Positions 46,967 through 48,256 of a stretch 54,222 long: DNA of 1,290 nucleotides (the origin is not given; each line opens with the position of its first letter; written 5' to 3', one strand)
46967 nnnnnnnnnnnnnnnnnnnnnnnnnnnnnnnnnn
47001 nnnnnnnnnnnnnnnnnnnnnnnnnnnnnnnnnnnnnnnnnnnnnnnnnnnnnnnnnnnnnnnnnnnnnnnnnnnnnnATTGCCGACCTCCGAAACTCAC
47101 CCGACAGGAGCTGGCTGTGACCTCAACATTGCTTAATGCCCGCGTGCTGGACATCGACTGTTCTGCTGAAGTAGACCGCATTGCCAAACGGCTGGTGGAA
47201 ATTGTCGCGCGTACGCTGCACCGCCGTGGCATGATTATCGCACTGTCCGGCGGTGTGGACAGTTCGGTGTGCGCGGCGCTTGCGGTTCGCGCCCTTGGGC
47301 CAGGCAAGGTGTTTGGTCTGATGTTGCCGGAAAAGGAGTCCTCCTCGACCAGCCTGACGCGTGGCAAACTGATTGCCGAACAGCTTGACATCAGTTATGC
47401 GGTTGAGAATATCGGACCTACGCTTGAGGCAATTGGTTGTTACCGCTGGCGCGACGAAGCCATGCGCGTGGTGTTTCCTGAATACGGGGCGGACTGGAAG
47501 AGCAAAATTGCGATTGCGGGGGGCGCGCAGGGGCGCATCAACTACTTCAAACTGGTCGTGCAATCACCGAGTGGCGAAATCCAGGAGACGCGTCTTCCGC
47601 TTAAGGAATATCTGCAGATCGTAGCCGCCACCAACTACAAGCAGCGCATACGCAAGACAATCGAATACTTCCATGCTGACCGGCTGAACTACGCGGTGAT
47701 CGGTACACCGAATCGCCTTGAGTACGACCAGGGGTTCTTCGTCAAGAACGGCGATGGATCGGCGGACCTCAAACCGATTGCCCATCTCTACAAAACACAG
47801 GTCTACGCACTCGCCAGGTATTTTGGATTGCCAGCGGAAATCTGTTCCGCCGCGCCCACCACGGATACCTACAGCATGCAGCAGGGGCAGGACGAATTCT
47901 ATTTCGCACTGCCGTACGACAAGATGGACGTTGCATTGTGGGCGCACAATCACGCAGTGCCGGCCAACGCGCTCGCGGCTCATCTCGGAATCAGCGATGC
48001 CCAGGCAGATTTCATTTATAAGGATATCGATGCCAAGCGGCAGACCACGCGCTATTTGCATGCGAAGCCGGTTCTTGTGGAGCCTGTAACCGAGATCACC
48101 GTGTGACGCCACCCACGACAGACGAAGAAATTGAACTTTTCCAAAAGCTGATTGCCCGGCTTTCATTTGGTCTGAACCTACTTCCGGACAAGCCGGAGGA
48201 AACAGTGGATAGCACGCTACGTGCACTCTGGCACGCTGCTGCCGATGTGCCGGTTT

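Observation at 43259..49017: Tight operon of three different carboxylate-adenylating enzymes, a carrier protein and an NPPY N-methyltransferase, appended to the EPS export genes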

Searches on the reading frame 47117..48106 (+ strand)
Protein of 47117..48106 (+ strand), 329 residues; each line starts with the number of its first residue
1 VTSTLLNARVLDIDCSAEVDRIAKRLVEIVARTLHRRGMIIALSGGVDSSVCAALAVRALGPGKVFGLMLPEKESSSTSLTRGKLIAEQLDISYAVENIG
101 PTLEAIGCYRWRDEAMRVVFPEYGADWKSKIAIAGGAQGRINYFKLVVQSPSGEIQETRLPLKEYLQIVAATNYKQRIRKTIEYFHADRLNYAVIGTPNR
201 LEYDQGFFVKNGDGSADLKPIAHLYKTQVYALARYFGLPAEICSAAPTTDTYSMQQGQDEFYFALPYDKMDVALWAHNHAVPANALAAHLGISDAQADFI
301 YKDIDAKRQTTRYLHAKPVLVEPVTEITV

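Call 3: search_protein_families(library=ncbifam, proteins=[window:47117-48106:+], max_evalue=0.001)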
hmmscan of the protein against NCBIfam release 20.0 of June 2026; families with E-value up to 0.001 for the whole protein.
window:47117-48106:+ (329 aa): 10 families
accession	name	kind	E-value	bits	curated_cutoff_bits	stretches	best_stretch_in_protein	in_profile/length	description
NF002048.0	PRK00876.1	subfamily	2.9e-149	496.4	313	1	5-326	6-328/330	NAD(+) synthase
NF010587.0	PRK13980.1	equivalog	2.4e-49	167.9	255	2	167-305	109-246/267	NAD+ synthase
TIGR00552.1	nadE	equivalog_domain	5.5e-41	140.4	63.65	2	139-278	77-214/251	NAD(+) synthase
NF001979.1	PRK00768.1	equivalog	6.1e-24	84.9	250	1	167-274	128-236/266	NAD(+) synthase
NF010588.0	PRK13981.1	equivalog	4.2e-23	81.5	479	2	37-106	286-355/546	NAD+ synthase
TIGR00884.1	guaA_Cterm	equivalog_domain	1.6e-08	34.3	338.75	1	23-61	3-41/310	glutamine-hydrolyzing GMP synthase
TIGR00268.2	TIGR00268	equivalog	2.1e-07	30.5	150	1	37-97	14-74/259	ATP-dependent sacrificial sulfur transferase LarE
NF000848.1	PRK00074.1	equivalog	2.5e-07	29.7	400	1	13-64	190-241/512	glutamine-hydrolyzing GMP synthase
NF001138.1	PRK00143.1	equivalog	5.9e-05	22.2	284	1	40-98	3-67/345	tRNA 2-thiouridine(34) synthase MnmA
TIGR00420.1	trmU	equivalog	0.00011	21.2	236.95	0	39-98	3-70/351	tRNA 2-thiouridine(34) synthase MnmA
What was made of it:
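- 47117..48106 (+): NadE-like PP-loop ATP-pyrophosphatase (NCBIfam PRK00876 'NAD(+) synthase' subfamily) with a ~55-residue inserted helix/beta-sheet subdomain. It is inferred to amidate the free carboxylate of the carrier-bound acyl group. Call 3: NF002048 scores 496 bits (cut-off 313).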

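Call 4: search_protein_families(library=pfam, proteins=[window:47117-48106:+], max_evalue=0.001)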
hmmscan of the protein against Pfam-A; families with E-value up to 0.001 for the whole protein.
window:47117-48106:+ (329 aa): 2 families
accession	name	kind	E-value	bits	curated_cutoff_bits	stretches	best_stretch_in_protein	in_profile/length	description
PF02540.23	NAD_synthase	-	8.1e-45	153.3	21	2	167-302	97-230/242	NAD synthase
PF03054.22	tRNA_Me_trans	-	0.00017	21.8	20.6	0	39-84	3-46/202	tRNA methyl transferase HUP domain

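Call 8: find_homologous_proteins(query=window:47117-48106:+, max_evalue=1e-10)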
Query window:47117-48106:+ (329 aa): 8000 proteins with E <= 1e-10 among 8000 candidates; the best 120 are listed.
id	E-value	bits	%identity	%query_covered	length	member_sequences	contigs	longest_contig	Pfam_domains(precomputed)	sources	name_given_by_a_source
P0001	3.0e-199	679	91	100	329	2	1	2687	PF02540.24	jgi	jgi:NAD+ synthase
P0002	1.1e-197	674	91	100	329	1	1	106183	PF02540.24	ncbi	-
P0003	1.8e-197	673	91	99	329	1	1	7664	PF02540.24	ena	-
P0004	2.7e-197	672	90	100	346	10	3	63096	PF02540.24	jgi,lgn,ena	jgi:NAD+ synthase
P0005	1.6e-196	670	91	100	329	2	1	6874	PF02540.24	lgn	-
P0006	8.3e-196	667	90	99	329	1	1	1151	PF02540.24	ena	-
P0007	8.6e-196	667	90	99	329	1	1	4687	PF02540.24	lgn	-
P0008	2.3e-195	666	89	99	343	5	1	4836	PF02540.24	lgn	-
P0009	5.0e-195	665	90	99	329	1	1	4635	PF02540.24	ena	-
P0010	2.1e-194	663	90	99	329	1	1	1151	PF02540.24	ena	-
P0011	2.4e-193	659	89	99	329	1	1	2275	PF02540.24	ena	-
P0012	1.3e-192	657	89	100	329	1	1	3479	PF02540.24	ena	-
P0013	5.9e-191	651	89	99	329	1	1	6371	PF02540.24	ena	-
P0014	1.4e-190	650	88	99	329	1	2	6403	PF00733.28,PF02540.24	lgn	-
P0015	2.5e-187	640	87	99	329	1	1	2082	PF02540.24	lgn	-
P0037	2.8e-170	584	79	99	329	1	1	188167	PF00733.28,PF03054.23,PF02540.24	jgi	-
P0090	3.3e-162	557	74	98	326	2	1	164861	PF03054.23,PF02540.24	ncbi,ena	-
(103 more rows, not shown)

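Call 9: find_encoding_contigs(protein=P0002, flank=10000, max_places=3)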
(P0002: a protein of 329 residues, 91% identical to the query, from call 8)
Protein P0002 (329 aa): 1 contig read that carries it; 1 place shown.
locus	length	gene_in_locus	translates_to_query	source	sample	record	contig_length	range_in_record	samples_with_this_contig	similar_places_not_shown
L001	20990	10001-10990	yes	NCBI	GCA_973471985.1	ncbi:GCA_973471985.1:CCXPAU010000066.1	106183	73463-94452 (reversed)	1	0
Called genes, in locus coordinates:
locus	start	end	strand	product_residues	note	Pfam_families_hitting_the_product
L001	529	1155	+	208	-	PF02563:Poly_export, PF10531:SLBB, PF22461:SLBB_2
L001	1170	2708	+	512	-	PF00261:Tropomyosin (weak)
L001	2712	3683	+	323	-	-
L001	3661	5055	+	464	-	PF10082:BBP2_2 (faint)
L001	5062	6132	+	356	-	PF13191:AAA_16, PF20720:nSTAND3 (faint), PF01637:ATPase_2, PF13401:AAA_22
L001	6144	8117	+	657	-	PF13522:GATase_6, PF13537:GATase_7, PF00733:Asn_synthase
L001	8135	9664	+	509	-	PF00501:AMP-binding, PF13193:AMP-binding_C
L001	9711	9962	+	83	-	-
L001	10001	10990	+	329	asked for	PF02540:NAD_synthase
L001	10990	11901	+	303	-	PF01170:UPF0020 (weak), PF05175:MTS, PF06325:PrmA (weak), PF13847:Methyltransf_31, PF08241:Methyltransf_11 (faint), PF13649:Methyltransf_25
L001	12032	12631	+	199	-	PF00132:Hexapep (faint)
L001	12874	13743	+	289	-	PF01522:Polysacc_deac_1, PF11959:DUF3473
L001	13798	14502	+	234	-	PF13472:Lipase_GDSL_2 (weak)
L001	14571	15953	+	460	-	PF00501:AMP-binding (weak), PF27533:CapK_C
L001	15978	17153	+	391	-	PF13439:Glyco_transf_4, PF13579:Glyco_trans_4_4, PF20706:GT4-conflict (weak), PF00534:Glycos_transf_1, PF13692:Glyco_trans_1_4, PF13524:Glyco_trans_1_2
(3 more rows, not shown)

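Call 10: find_encoding_contigs(protein=P0090, flank=10000, max_places=3)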
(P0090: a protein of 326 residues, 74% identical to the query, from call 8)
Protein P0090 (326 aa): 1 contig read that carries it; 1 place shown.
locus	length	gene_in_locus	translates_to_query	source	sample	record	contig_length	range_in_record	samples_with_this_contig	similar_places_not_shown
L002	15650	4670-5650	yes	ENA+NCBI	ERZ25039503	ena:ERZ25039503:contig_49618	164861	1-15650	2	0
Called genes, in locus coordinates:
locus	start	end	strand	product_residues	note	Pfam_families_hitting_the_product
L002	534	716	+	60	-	-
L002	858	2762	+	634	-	PF13522:GATase_6, PF13537:GATase_7, PF00733:Asn_synthase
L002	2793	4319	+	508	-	PF00501:AMP-binding, PF13193:AMP-binding_C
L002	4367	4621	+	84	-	-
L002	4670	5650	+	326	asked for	PF02540:NAD_synthase, PF03054:tRNA_Me_trans (faint), PF02540:NAD_synthase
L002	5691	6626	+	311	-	PF03602:Cons_hypoth95 (weak), PF05175:MTS, PF01170:UPF0020 (weak), PF06325:PrmA (weak), PF09445:Methyltransf_15 (weak), PF13847:Methyltransf_31, PF08242:Methyltransf_12 (weak), PF13649:Methyltransf_25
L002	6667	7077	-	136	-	PF13899:Thioredoxin_7, PF00085:Thioredoxin, PF13098:Thioredoxin_2 (weak)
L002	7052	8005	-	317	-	PF01370:Epimerase, PF16363:GDP_Man_Dehyd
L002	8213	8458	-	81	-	PF10082:BBP2_2 (weak)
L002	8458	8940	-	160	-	-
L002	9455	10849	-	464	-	PF13727:CoA_binding_3, PF02397:Bac_transf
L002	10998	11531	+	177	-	-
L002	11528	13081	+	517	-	PF03109:ABC1, PF27536:UbiB_helical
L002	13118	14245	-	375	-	PF13531:SBP_bac_11 (faint), PF01547:SBP_bac_1, PF13416:SBP_bac_8, PF13343:SBP_bac_6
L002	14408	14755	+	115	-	PF09723:Zn_ribbon_8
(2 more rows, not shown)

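Call 11: find_encoding_contigs(protein=P0037, flank=10000, max_places=3)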
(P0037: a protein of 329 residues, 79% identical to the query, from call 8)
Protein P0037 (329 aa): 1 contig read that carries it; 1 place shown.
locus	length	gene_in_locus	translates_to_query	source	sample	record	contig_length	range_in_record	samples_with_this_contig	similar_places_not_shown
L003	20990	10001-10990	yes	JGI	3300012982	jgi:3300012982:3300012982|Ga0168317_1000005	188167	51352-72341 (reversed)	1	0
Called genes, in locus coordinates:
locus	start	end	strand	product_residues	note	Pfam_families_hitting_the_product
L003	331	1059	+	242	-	PF02563:Poly_export, PF10531:SLBB, PF22461:SLBB_2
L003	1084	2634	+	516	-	-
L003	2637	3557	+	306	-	-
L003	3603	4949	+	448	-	-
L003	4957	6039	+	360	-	PF01637:ATPase_2 (faint), PF09848:SLFN-g3_helicase (weak), PF13191:AAA_16, PF13401:AAA_22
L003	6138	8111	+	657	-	PF13522:GATase_6, PF13537:GATase_7, PF00733:Asn_synthase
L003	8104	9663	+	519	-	PF00501:AMP-binding, PF13193:AMP-binding_C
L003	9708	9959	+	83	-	-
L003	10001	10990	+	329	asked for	PF00733:Asn_synthase (weak), PF02540:NAD_synthase, PF03054:tRNA_Me_trans (faint), PF02540:NAD_synthase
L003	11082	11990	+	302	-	PF17827:PrmC_N (faint), PF13679:Methyltransf_32 (weak), PF01170:UPF0020 (weak), PF05175:MTS, PF06325:PrmA (weak), PF08241:Methyltransf_11 (faint), PF13649:Methyltransf_25, PF13847:Methyltransf_31, +1 more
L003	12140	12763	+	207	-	PF00132:Hexapep (faint), PF14602:Hexapep_2 (faint)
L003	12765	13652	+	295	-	PF01522:Polysacc_deac_1, PF11959:DUF3473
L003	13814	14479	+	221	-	PF13472:Lipase_GDSL_2 (weak), PF00657:Lipase_GDSL (weak)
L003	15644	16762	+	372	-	PF13439:Glyco_transf_4, PF13579:Glyco_trans_4_4, PF20706:GT4-conflict, PF00534:Glycos_transf_1, PF13692:Glyco_trans_1_4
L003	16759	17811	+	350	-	PF00535:Glycos_transf_2, PF10111:Glyco_tranf_2_2, PF13506:Glyco_transf_21, PF13641:Glyco_tranf_2_3, PF13632:Glyco_trans_2_3 (weak)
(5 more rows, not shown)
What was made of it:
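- The cassette recurs in metagenomic and genomic contigs (calls 9-11).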

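Call 16: find_related_loci(query=A1, collection=genome_contigs, flank=10000)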
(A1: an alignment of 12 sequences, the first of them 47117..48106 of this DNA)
Query A1 (329 aa) in genome_contigs; peptide patterns used: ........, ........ (x = any residue, [..] = any of these).
600 stretches matched a pattern (row limit reached: there are more); 595 encode a relative of the query (tblastn E <= 1e-3); the best 80 are kept; 80 distinct loci.
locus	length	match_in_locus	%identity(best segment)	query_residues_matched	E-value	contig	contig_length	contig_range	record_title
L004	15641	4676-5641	74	6-327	8e-169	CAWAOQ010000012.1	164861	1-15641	MAG: uncultured beta proteobacterium isolate MFD02979.bin.1.169 genome assembly, contig: contig_49618, whole genome shot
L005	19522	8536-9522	73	1-329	7e-168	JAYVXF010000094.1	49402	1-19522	MAG: Betaproteobacteria bacterium isolate GL85_DN_concoct_176_sub GL85_DN_concoct_176_sub_93, whole genome shotgun seque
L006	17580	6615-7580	71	6-328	1e-162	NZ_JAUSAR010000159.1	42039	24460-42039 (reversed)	MAG: Aquabacterium sp. isolate E6_maxbin.085_sub E6_k141_466707, whole genome shotgun sequence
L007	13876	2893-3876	71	1-328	2e-162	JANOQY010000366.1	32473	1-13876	MAG: Betaproteobacteria bacterium isolate VAR_4_metabat_242_sub VAR_4_k141_3053543, whole genome shotgun sequence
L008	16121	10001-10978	69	2-327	2e-160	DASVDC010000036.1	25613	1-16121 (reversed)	MAG TPA_asm: Pseudomonadales bacterium isolate SMAG_U2023 k141_1387822, whole genome shotgun sequence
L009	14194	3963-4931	69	6-328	1e-159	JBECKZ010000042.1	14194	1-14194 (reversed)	MAG: Thiohalomonadales bacterium isolate ETDI88 k127_125669, whole genome shotgun sequence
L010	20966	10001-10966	71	6-327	1e-158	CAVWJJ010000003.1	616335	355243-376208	MAG: uncultured beta proteobacterium isolate MFD05502.bin.2.108 genome assembly, contig: contig_35287, whole genome shot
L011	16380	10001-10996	68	3-327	4e-158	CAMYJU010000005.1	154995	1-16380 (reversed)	MAG: uncultured Gammaproteobacteria bacterium isolate ES_Gamma_036 genome assembly, contig: scaffold_39, whole genome sh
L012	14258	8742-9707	70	6-327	1e-157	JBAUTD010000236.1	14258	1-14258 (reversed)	MAG: Burkholderiales bacterium isolate MFD01526_ilm_asm_bin20 k127_172165, whole genome shotgun sequence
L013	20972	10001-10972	69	1-324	1e-154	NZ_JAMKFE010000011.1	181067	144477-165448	Caldimonas mangrovi strain S2-27 Scaffold11, whole genome shotgun sequence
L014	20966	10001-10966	69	3-324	2e-154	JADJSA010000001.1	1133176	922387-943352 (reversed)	MAG: Candidatus Methylophosphatis haderslevensis isolate Hade_18-Q3-R52-61_BATAC.316 tig00000808-10-11321960, whole geno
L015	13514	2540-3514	68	5-329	1e-154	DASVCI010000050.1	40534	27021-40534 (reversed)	MAG TPA_asm: Steroidobacteraceae bacterium isolate SMAG_U2002 k141_606581, whole genome shotgun sequence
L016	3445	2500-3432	71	1-311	2e-160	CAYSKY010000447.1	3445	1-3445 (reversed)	MAG TPA_asm: uncultured Burkholderiales bacterium isolate SRP296810_co1_20 genome assembly, contig: NODE_41725_length_34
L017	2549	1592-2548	68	1-319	1e-163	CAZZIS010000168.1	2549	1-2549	MAG TPA_asm: uncultured Thioalkalispiraceae bacterium isolate SRP128015_co1_108 genome assembly, contig: NODE_83909_leng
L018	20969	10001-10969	69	1-324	4e-154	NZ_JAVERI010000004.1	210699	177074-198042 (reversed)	MAG: Thiomonas sp. isolate BF1_11 scaffold_68_c1_biofilm_2017, whole genome shotgun sequence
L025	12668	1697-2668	67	6-329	4e-150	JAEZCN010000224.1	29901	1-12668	MAG: Proteobacteria bacterium isolate OH_CBrB_251 k127_3666974, whole genome shotgun sequence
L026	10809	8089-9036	71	7-322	6e-150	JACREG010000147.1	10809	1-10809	MAG: Gammaproteobacteria bacterium isolate NC_groundwater_1693_Pr3_B-0.1um_62_12 SR-2_scaffold_141_2958727, whole genome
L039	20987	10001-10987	66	1-327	1e-148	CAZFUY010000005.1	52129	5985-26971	MAG TPA_asm: uncultured Thiotrichaceae bacterium isolate SRP128015_co3_148 genome assembly, contig: NODE_403_length_5212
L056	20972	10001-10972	64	4-327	2e-144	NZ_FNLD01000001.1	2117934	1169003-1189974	Pseudoxanthomonas sp. CF125, whole genome shotgun sequence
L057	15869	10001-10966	64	6-327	2e-144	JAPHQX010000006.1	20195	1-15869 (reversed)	MAG: Gammaproteobacteria bacterium isolate N1D-Bin_17 c_000000931927, whole genome shotgun sequence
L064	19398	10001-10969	64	2-324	4e-143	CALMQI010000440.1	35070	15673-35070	MAG TPA_asm: uncultured Burkholderiales bacterium isolate SRR5739202_bin.26_CONCOCT_v1.1_MAG genome assembly, contig: ER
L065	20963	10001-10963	67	1-322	6e-143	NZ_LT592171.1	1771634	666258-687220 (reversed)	Thiomonas delicata strain DSM 16361, whole genome shotgun sequence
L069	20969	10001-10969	63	6-328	4e-143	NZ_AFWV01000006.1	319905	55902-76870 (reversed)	Thiocapsa marina 5811 ctg467, whole genome shotgun sequence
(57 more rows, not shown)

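Call 23: search_protein_families(library=ncbifam, proteins=[L056:10982-12040:+, L065:11936-13051:+, L056:8496-10001:+, L069:7482-9092:+, L056:8125-8481:+, L057:12099-12938:+, L025:7469-8560:-, L064:5158-6264:+, L026:9591-10802:-], max_evalue=0.001)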
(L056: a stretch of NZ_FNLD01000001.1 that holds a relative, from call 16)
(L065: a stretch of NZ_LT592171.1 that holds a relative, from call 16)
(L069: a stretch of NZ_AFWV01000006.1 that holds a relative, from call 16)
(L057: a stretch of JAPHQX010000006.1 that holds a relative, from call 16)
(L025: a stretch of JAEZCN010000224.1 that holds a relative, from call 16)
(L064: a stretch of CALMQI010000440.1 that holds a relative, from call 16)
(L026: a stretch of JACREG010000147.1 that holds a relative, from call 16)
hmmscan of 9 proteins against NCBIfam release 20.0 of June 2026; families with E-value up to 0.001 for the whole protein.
L056:10982-12040:+ (352 aa): 0 families

L065:11936-13051:+ (371 aa): 0 families

L056:8496-10001:+ (501 aa): 109 families (the best 25 are shown)
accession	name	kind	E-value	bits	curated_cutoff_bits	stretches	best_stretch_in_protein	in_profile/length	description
NF004837.0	PRK06187.1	subfamily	1.4e-112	376.6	476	1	10-496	16-520/531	long-chain-fatty-acid--CoA ligase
TIGR03098.1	ligase_PEP_1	hypoth_equivalog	9.7e-106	354.2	592.35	1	10-494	8-514/517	acyl-CoA ligase (AMP-forming), exosortase A system-associated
NF002966.0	PRK03640.1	equivalog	1.8e-99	333.6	556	1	10-498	10-480/483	o-succinylbenzoate--CoA ligase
NF006182.0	PRK08316.1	subfamily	2e-99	333.4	663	1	7-494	16-513/523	fatty acyl-CoA synthetase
NF005801.1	PRK07656.1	equivalog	1.7e-96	323.8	657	1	4-494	3-499/500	FadD3 family acyl-CoA ligase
NF004511.1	PRK05852.1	equivalog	3.3e-94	316.3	650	1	8-495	5-501/505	FadD7 family fatty acid--CoA ligase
NF009233.0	PRK12583.1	subfamily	5.1e-90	302.4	832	2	145-497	194-549/558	fatty acid CoA ligase family protein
NF005676.0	PRK07470.1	equivalog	2.7e-87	293.6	774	1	8-496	26-527/544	acyl-CoA synthetase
NF006181.0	PRK08314.1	subfamily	1.6e-85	287.5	705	2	139-496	191-552/563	long-chain-fatty-acid--CoA ligase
NF005702.0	PRK07514.1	subfamily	2.6e-85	286.7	558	1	19-494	21-496/506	malonyl-CoA synthase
NF052580.1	Str24CoAsynCasG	equivalog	3.2e-85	286.5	750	1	17-494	55-546/548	steroid-24-oyl-CoA synthetase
NF005307.0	PRK06839.1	equivalog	1.1e-84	284.8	748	1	8-498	8-493/496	o-succinylbenzoate--CoA ligase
NF004114.0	PRK05605.1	equivalog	2.7e-83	280.2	766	2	143-495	212-566/575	long-chain-fatty-acid--CoA ligase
NF004797.0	PRK06145.1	equivalog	3.2e-83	279.8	850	1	4-495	4-493/499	acyl-CoA synthetase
NF006523.0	PRK08974.1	equivalog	1.1e-81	274.7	884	2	148-496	202-551/561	long-chain-fatty-acid--CoA ligase FadD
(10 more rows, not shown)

L069:7482-9092:+ (536 aa): 107 families (the best 25 are shown)
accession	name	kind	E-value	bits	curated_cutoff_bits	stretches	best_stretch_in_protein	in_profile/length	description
TIGR03098.1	ligase_PEP_1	hypoth_equivalog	6.5e-138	460.4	592.35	1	11-521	1-515/517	acyl-CoA ligase (AMP-forming), exosortase A system-associated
NF004837.0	PRK06187.1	subfamily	2.2e-114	382.6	476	1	8-529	6-527/531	long-chain-fatty-acid--CoA ligase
NF006182.0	PRK08316.1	subfamily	1.4e-83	281.2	663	1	9-521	10-514/523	fatty acyl-CoA synthetase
TIGR01733.1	AA-adenyl-dom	subfamily_domain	1.6e-80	270.9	317.4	1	37-455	1-409/409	amino acid adenylation domain-containing protein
NF006181.0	PRK08314.1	subfamily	3.4e-77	260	705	1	10-526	24-556/563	long-chain-fatty-acid--CoA ligase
NF004114.0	PRK05605.1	equivalog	9.2e-76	255.4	766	2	165-521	213-566/575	long-chain-fatty-acid--CoA ligase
NF005801.1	PRK07656.1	equivalog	1.4e-73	248.3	657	1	15-519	6-498/500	FadD3 family acyl-CoA ligase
NF005702.0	PRK07514.1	subfamily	1.5e-71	241.3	558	1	14-521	7-497/506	malonyl-CoA synthase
TIGR02262.1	benz_CoA_lig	subfamily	2.7e-70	237.5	375.25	1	25-520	20-505/508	benzoate-CoA ligase family protein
NF052269.1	Staph_lig_FadD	equivalog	4.3e-70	236.4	650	1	33-528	25-497/499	long-chain-fatty-acid--CoA ligase FadD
NF005863.0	PRK07798.1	subfamily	6.3e-70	236.2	543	1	18-527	12-534/540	acyl-CoA synthetase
NF005307.0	PRK06839.1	equivalog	2.4e-69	234.3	748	1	20-522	12-491/496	o-succinylbenzoate--CoA ligase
NF005676.0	PRK07470.1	equivalog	2.1e-67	228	774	1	12-524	22-529/544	acyl-CoA synthetase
NF002966.0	PRK03640.1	equivalog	9e-67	225.7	556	1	19-522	11-478/483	o-succinylbenzoate--CoA ligase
NF004511.1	PRK05852.1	equivalog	1.6e-65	221.7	650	1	13-521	2-501/505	FadD7 family fatty acid--CoA ligase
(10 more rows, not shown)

L056:8125-8481:+ (118 aa): 5 families
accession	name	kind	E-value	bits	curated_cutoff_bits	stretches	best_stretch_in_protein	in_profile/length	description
NF052616.1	ACP_for_OlsHI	equivalog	1.6e-13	50.8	130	1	40-115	5-80/83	ornithine lipid biosynthesis acyl carrier protein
NF058660.1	cispen_ACP_AmcB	equivalog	1e-10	41.6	80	1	40-115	3-78/80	cispentacin biosynthesis acyl carrier protein AmcB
NF002149.0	PRK00982.1-3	equivalog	0.00074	19.4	106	1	40-112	5-73/78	acyl carrier protein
NF009104.0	PRK12449.1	equivalog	0.00074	19.4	70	1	56-114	21-77/80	acyl carrier protein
NF002148.0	PRK00982.1-2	subfamily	0.00097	18.9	71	0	37-112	3-71/79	acyl carrier protein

L057:12099-12938:+ (279 aa): 0 families

L025:7469-8560:- (363 aa): 5 families
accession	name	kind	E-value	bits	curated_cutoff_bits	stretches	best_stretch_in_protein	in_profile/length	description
TIGR03938.2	deacetyl_PgaB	equivalog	4.6e-19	68.1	321.9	1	50-143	4-97/621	poly-beta-1,6-N-acetyl-D-glucosamine N-deacetylase PgaB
TIGR03933.1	PIA_icaB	equivalog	8.3e-14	51.7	248.35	2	267-342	158-233/245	intercellular adhesin biosynthesis polysaccharide N-deacetylase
NF011177.0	PRK14582.1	equivalog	5.5e-10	38.1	923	1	48-143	48-140/671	poly-beta-1,6-N-acetyl-D-glucosamine N-deacetylase PgaB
TIGR02764.1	spore_ybaN_pdaB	equivalog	2.8e-07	30.5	237.4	0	255-314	63-122/191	polysaccharide deacetylase family sporulation protein PdaB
NF011176.0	PRK14581.1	equivalog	1.2e-06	26.9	1091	0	52-141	52-139/673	poly-beta-1,6-N-acetyl-D-glucosamine N-deacetylase PgaB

L064:5158-6264:+ (368 aa): 11 families
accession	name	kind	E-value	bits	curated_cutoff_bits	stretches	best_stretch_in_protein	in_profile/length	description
NF006829.0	PRK09352.1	subfamily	1.6e-60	204.8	249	1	29-348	5-321/322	beta-ketoacyl-ACP synthase 3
TIGR00747.1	fabH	subfamily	1e-51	175.9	292.1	1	33-346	7-320/322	beta-ketoacyl-ACP synthase III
NF009519.0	PRK12880.1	equivalog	1.4e-50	172.6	436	1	26-347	5-337/353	beta-ketoacyl-ACP synthase III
NF004623.0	PRK05963.1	equivalog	5.8e-36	124.4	437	1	30-346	7-326/328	beta-ketoacyl-ACP synthase III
NF005541.0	PRK07204.1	equivalog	2.3e-27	96.3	402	1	30-346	6-327/329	beta-ketoacyl-ACP synthase III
NF006720.0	PRK09258.1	equivalog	2.5e-27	96.1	285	2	59-174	42-157/338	3-oxoacyl-ACP synthase III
NF005703.0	PRK07515.1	equivalog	3.2e-21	75.6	304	1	62-347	80-371/373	beta-ketoacyl-ACP synthase III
NF005308.0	PRK06840.1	equivalog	1.1e-12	47.6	315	1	60-348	35-335/339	3-oxoacyl-ACP synthase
NF003274.0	PRK04262.1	equivalog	6.5e-10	38.6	244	1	56-169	29-142/347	hydroxymethylglutaryl-CoA synthase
NF053539.1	resorcinol_DarB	exception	0.00015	21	550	0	77-143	62-127/377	dialkylresorcinol biosynthesis protein DarB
NF005293.2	PRK06816.1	subfamily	0.00043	19.4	450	0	76-176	60-158/378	StlD/DarB family beta-ketosynthase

L026:9591-10802:- (403 aa): 6 families
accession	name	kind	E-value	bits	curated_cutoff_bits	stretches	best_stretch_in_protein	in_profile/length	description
NF009404.0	PRK12767.1-3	equivalog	1e-19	70.6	316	1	36-323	35-322/344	carbamoyl phosphate synthase-like protein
NF005315.0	PRK06849.1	equivalog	1.2e-19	70.7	406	1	1-291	5-281/389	hypothetical protein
NF009402.0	PRK12767.1-1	equivalog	6e-15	54.9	218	1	1-323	3-313/329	carbamoyl phosphate synthase-like protein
NF009405.0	PRK12767.1-4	equivalog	2.2e-12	46.6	390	1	53-323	51-304/320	carbamoyl phosphate synthase-like protein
NF009406.0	PRK12767.1-5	equivalog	1.5e-10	40.7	271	1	53-312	52-297/327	carbamoyl phosphate synthase-like protein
NF009403.0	PRK12767.1-2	equivalog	0.0006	19.1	286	0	278-317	286-325/342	carbamoyl phosphate synthase-like protein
